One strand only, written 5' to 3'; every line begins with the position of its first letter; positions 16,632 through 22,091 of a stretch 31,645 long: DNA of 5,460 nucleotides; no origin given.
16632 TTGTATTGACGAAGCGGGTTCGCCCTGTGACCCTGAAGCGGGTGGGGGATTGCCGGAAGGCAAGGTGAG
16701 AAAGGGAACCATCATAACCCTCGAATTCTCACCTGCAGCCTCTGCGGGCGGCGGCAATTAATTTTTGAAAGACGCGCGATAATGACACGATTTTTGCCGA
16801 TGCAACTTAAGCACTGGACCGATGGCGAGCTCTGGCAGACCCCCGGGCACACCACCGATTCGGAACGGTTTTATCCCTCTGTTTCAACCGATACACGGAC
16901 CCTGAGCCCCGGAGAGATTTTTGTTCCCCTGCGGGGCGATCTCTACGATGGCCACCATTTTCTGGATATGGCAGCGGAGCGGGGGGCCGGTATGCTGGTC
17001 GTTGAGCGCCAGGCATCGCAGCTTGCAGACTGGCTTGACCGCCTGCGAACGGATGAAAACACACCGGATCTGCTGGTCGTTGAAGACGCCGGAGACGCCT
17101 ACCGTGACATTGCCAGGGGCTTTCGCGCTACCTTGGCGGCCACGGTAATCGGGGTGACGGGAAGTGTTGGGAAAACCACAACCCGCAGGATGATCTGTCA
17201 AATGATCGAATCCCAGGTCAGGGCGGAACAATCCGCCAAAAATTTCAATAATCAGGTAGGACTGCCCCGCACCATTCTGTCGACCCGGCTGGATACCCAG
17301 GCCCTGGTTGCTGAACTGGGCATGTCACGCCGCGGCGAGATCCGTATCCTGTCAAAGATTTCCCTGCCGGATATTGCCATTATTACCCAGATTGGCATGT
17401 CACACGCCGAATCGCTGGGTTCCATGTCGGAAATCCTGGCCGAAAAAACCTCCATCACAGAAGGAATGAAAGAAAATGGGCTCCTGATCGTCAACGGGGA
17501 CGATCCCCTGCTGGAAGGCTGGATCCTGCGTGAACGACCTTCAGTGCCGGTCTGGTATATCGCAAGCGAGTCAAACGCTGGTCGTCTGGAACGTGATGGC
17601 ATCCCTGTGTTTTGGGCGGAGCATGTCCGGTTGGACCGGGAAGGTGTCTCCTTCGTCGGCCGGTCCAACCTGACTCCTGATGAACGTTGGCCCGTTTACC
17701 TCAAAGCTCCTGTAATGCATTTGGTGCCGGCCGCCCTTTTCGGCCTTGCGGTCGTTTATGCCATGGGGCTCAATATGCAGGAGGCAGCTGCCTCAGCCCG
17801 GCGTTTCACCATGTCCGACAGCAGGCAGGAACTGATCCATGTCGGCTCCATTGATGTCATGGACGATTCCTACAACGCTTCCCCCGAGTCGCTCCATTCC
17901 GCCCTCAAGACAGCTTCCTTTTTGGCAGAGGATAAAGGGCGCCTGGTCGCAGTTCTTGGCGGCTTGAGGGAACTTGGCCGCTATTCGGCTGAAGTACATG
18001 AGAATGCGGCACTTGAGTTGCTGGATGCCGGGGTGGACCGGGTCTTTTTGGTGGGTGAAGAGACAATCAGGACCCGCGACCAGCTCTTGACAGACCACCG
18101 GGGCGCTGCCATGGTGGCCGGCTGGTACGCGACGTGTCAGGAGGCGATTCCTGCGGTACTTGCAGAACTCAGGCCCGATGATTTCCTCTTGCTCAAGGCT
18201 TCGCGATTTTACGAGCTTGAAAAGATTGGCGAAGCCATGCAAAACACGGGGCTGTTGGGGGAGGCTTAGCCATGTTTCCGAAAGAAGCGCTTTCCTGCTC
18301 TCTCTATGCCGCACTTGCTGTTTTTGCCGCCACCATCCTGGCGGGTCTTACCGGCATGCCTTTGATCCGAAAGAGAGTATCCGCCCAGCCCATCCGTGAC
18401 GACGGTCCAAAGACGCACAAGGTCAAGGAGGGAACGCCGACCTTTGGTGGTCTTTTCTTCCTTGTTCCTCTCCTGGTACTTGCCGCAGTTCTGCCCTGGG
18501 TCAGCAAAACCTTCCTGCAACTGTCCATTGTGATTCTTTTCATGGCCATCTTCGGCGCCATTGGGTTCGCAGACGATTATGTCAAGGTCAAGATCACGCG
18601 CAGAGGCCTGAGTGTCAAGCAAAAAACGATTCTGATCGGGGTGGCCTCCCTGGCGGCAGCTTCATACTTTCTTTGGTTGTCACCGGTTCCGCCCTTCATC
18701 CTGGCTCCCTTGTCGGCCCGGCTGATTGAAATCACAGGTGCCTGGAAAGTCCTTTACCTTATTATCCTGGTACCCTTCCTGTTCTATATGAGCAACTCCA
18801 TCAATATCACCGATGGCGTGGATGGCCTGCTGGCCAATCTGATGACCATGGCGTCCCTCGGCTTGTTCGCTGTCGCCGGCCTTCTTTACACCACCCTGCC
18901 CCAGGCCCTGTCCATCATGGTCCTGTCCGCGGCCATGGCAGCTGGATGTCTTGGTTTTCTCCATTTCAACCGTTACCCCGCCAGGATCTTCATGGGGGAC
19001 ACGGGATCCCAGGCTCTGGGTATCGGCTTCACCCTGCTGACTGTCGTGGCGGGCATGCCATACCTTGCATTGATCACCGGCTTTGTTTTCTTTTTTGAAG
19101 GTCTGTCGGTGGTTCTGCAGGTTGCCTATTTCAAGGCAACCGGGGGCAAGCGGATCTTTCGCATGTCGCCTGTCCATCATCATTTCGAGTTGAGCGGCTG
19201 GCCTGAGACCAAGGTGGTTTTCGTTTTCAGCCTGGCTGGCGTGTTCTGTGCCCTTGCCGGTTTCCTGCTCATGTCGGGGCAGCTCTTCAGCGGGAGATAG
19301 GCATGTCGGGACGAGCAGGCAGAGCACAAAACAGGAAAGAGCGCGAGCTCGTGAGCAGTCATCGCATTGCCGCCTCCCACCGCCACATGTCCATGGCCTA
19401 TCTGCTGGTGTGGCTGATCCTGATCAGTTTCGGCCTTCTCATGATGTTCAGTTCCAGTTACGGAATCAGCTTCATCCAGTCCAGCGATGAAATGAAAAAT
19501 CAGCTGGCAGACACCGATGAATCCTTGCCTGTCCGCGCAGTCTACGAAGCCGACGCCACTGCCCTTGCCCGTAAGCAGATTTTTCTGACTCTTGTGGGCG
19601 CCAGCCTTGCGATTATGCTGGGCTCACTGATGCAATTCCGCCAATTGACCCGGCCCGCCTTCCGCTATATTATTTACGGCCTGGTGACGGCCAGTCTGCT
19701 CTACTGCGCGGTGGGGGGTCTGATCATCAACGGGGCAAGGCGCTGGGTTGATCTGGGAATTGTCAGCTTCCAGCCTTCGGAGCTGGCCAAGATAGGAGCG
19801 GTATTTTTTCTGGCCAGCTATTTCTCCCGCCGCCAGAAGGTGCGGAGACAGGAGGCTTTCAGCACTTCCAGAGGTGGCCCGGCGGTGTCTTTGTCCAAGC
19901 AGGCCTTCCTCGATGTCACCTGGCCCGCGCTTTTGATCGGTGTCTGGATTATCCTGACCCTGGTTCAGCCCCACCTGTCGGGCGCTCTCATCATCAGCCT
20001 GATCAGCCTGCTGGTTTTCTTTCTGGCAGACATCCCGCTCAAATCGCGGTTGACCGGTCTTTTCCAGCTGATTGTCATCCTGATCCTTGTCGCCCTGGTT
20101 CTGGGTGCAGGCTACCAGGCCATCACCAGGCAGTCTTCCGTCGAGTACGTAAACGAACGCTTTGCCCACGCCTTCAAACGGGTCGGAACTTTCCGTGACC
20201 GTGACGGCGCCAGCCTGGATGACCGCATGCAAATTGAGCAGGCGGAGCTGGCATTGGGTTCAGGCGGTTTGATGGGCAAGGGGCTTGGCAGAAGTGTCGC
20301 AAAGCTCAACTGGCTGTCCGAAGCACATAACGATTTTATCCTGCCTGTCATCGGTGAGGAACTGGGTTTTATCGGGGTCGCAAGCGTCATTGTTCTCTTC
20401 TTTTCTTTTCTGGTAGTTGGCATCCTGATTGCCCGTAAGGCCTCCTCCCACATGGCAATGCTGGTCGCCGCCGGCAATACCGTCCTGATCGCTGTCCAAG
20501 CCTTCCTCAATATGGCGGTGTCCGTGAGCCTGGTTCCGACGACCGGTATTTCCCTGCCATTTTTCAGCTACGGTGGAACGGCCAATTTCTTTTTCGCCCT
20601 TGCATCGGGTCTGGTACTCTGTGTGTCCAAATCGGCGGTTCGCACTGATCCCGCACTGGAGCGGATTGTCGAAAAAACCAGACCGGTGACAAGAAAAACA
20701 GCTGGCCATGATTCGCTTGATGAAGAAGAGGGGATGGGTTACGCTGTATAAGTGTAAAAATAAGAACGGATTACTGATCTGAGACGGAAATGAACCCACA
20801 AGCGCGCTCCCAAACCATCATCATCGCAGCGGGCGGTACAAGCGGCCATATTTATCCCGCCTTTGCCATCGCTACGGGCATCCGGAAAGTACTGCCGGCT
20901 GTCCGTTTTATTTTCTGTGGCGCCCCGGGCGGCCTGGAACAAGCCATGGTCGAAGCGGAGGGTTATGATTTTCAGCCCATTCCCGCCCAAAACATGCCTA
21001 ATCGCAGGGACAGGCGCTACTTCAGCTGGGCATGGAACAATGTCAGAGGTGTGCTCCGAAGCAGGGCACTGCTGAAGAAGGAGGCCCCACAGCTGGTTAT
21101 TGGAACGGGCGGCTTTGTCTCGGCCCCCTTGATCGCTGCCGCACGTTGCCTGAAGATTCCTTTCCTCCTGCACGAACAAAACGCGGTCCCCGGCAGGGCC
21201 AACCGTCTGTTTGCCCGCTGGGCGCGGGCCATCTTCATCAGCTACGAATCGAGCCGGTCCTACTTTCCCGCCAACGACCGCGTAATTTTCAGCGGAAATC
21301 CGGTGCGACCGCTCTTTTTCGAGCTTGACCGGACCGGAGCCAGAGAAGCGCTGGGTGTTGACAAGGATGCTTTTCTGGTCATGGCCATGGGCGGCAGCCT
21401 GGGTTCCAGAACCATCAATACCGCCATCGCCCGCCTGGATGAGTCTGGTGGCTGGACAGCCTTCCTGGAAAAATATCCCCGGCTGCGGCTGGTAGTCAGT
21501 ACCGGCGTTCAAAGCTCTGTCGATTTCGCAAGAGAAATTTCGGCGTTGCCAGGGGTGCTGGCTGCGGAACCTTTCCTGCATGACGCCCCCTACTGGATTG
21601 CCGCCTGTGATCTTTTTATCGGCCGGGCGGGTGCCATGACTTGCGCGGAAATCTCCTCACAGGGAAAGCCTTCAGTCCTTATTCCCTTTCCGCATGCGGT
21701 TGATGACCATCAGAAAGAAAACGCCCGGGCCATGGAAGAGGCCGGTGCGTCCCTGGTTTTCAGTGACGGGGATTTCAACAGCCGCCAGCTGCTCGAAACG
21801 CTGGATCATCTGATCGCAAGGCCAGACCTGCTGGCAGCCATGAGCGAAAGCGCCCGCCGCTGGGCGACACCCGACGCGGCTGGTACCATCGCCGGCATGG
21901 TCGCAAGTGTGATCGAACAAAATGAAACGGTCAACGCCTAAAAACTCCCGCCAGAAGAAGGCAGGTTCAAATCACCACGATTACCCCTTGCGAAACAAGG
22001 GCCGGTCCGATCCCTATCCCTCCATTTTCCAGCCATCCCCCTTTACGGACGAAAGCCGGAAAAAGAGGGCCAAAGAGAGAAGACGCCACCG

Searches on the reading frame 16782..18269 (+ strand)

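Call 60: search_protein_families(library=pfam, proteins=[window:16782-18269:+], max_evalue=0.00001)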
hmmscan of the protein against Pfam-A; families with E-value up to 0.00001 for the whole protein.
window:16782-18269:+ (495 aa): 2 families
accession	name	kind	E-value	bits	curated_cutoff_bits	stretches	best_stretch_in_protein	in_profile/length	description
PF08245.18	Mur_ligase_M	-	3e-29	102.9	24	1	125-291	1-168/200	Mur ligase middle domain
PF02875.26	Mur_ligase_C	-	2e-15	58.2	28.4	1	348-475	2-127/127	Mur ligase, glutamate ligase domain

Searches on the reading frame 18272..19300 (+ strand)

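Call 60: search_protein_families(library=pfam, proteins=[window:18272-19300:+], max_evalue=0.00001)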
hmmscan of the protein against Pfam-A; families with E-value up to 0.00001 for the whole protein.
window:18272-19300:+ (342 aa): 1 family
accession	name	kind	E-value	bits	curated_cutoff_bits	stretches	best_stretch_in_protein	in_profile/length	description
PF00953.26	Glycos_transf_4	-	1.3e-26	94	27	1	86-259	3-158/160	Glycosyl transferase family 4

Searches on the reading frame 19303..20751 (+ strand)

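Call 60: search_protein_families(library=pfam, proteins=[window:19303-20751:+], max_evalue=0.00001)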
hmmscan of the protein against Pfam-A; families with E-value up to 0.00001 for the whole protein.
window:19303-20751:+ (482 aa): 1 family
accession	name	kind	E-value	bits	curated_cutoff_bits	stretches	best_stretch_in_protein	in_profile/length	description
PF01098.24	FTSW_RODA_SPOVE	-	5.2e-67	226.8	26.4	1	84-444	33-353/356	Cell cycle protein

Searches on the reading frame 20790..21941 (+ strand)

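Call 60: search_protein_families(library=pfam, proteins=[window:20790-21941:+], max_evalue=0.00001)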
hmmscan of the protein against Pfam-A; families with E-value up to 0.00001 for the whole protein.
window:20790-21941:+ (383 aa): 2 families
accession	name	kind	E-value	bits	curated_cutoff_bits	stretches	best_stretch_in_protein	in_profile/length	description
PF03033.26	Glyco_transf_28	-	3.7e-33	115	26.2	1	10-150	1-139/139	Glycosyltransferase family 28 N-terminal domain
PF04101.22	Glyco_tran_28_C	-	8.7e-25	88.1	22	1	197-358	2-157/166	Glycosyltransferase family 28 C-terminal domain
